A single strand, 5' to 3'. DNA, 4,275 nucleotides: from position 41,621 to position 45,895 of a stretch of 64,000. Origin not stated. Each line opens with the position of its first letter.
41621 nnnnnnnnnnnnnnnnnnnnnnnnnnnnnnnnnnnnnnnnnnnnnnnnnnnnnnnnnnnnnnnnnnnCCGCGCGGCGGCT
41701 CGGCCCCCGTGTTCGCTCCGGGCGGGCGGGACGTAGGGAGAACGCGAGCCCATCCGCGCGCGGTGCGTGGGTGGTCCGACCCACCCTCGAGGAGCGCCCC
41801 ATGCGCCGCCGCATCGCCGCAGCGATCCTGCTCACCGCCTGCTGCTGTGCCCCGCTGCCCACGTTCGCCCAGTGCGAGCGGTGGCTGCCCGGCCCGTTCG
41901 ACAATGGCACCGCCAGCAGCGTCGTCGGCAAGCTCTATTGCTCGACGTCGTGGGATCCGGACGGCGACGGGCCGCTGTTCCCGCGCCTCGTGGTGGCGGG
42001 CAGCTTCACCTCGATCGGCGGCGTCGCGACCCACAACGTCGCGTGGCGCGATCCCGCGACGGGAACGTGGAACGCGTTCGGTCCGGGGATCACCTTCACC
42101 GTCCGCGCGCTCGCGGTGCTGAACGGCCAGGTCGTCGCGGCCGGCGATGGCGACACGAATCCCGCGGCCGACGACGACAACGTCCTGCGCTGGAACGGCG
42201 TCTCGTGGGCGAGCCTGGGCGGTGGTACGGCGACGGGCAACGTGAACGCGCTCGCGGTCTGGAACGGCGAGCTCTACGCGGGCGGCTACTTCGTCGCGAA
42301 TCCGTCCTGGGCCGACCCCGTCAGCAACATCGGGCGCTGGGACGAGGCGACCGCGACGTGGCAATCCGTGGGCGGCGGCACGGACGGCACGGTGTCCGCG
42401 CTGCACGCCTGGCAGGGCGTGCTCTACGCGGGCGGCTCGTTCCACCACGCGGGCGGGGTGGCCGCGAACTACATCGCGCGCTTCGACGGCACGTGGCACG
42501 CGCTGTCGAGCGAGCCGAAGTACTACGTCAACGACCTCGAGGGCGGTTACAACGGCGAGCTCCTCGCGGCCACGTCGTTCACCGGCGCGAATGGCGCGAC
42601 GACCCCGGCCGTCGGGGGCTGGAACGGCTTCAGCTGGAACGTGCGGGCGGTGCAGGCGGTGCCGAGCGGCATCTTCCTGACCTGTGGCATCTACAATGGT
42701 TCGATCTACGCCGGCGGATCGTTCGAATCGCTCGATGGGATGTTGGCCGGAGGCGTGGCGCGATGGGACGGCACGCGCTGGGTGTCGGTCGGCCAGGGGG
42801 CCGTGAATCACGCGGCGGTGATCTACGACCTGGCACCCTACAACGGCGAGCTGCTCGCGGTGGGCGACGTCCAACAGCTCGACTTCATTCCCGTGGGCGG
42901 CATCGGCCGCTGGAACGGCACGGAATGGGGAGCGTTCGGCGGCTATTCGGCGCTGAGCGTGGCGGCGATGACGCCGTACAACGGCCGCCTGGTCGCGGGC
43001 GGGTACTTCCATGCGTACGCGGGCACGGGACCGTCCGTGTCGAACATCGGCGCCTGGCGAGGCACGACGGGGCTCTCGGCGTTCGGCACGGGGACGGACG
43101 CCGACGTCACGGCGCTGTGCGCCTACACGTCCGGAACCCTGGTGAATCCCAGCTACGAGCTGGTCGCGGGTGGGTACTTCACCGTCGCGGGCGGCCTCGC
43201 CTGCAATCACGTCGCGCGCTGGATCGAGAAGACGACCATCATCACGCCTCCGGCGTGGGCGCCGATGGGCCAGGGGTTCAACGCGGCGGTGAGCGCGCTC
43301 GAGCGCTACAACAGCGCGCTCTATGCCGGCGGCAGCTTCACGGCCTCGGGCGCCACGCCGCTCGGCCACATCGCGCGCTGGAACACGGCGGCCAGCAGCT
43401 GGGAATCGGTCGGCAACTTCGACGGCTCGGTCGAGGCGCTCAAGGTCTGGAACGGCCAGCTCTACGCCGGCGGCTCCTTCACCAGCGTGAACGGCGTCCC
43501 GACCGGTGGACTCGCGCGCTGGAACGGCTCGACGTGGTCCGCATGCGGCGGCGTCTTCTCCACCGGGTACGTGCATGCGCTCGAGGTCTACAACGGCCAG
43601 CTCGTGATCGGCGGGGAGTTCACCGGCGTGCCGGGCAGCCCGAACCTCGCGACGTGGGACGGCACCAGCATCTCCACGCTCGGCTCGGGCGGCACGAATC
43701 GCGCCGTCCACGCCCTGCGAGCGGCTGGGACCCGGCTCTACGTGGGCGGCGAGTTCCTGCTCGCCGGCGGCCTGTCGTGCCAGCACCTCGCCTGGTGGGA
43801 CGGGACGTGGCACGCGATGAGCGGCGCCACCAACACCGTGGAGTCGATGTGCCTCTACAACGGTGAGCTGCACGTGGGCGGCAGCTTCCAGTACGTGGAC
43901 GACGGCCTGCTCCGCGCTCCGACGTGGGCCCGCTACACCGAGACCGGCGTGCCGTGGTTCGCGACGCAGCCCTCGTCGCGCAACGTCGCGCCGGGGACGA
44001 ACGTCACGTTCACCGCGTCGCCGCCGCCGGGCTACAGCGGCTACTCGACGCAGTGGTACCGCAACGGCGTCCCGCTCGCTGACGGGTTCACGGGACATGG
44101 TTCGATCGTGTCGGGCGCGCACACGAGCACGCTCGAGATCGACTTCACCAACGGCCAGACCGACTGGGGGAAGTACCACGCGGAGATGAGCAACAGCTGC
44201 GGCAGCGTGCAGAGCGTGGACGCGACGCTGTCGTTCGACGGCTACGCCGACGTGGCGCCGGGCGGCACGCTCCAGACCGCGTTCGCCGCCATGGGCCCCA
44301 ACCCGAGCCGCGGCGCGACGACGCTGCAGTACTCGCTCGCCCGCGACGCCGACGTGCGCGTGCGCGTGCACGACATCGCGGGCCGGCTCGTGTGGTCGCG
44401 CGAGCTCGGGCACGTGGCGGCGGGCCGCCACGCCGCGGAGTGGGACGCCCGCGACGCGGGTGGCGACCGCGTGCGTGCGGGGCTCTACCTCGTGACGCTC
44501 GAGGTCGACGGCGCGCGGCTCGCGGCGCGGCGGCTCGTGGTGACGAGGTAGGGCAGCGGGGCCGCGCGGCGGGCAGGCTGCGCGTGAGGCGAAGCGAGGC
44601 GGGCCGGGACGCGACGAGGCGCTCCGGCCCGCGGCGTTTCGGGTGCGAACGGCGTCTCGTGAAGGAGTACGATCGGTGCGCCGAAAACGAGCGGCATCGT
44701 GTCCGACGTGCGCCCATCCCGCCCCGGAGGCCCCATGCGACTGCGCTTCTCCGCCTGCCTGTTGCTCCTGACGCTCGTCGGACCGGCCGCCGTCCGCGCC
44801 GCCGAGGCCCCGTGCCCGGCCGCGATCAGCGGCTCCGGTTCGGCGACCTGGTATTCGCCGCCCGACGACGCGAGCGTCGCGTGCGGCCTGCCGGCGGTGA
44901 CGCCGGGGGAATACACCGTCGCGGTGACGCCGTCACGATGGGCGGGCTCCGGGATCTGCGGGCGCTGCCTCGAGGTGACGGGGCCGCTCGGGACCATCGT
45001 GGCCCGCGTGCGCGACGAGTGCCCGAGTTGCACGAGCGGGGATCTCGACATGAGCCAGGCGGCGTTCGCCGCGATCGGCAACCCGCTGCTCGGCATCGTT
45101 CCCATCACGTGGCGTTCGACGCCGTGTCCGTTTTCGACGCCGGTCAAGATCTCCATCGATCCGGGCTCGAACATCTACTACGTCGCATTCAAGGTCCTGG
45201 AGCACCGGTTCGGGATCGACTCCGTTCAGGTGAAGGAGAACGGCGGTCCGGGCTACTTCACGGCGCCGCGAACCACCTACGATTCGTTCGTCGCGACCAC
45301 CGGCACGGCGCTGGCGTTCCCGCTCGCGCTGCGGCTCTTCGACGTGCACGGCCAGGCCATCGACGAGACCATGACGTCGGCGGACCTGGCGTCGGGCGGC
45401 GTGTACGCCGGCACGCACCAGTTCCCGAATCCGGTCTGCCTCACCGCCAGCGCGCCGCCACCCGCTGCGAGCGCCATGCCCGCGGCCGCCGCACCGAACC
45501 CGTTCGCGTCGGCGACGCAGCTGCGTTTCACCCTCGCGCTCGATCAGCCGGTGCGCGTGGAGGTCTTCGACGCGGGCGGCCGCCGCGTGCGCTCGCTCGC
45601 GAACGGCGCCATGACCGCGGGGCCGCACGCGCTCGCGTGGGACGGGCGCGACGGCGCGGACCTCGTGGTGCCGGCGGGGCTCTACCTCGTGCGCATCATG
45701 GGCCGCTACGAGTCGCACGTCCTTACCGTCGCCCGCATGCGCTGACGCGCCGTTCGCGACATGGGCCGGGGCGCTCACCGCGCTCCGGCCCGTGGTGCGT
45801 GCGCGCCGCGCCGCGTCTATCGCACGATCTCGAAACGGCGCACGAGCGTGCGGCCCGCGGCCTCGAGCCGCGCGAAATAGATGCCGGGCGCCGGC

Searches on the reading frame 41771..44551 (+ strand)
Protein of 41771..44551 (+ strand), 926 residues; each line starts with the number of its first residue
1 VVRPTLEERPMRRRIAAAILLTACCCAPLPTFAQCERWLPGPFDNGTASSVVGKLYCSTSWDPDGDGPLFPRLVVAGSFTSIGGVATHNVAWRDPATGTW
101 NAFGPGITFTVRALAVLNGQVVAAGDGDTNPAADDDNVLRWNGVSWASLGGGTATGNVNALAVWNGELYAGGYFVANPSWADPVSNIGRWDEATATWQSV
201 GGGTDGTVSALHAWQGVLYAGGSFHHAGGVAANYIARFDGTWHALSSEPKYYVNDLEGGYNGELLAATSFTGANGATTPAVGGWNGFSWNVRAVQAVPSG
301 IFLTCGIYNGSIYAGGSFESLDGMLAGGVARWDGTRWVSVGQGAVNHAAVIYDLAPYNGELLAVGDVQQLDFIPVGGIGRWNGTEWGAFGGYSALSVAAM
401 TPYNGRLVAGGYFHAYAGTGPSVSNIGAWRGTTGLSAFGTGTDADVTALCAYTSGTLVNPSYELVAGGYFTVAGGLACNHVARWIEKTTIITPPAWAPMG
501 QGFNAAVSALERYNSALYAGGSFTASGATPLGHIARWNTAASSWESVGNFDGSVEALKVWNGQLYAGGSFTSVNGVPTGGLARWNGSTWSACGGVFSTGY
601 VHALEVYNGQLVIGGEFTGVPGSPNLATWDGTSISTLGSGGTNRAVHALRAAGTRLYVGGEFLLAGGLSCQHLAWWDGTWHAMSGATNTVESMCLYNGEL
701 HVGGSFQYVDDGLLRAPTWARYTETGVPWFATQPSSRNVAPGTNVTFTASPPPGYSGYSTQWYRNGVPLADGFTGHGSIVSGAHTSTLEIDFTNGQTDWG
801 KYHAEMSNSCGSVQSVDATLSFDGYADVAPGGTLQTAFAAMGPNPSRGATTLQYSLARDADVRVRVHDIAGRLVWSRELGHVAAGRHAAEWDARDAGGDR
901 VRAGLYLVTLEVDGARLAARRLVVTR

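Call 52: search_protein_families(library=pfam, proteins=[window:41771-44551:+], max_evalue=0.001)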
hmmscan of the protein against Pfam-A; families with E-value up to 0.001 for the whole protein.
window:41771-44551:+ (926 aa): 4 families
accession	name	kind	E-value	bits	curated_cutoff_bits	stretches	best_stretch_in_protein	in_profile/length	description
PF12768.13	Rax2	-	1.2e-17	64.6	28.8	1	501-636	21-161/254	Rax2 C-terminal beta propeller domain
PF17164.10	DUF5122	-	1.3e-15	57.8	27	0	561-583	3-25/36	Domain of unknown function (DUF5122) beta-propeller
PF13860.13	FlgD_ig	-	1.3e-10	41.5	27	1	849-912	11-75/79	FlgD Ig-like domain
PF07679.22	I-set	-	0.00069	20.1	23.7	0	729-815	2-84/90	Immunoglobulin I-set domain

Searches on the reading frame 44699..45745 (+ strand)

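Call 52: search_protein_families(library=pfam, proteins=[window:44699-45745:+], max_evalue=0.001)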
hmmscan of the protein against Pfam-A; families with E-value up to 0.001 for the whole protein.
window:44699-45745:+ (348 aa): 2 families
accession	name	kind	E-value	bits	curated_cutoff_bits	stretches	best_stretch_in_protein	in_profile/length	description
PF13860.13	FlgD_ig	-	2e-11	44.1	27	1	273-333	10-73/79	FlgD Ig-like domain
PF03330.24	DPBB_1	-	6.6e-08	33.1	28.8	1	95-137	41-82/83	Lytic transglycolase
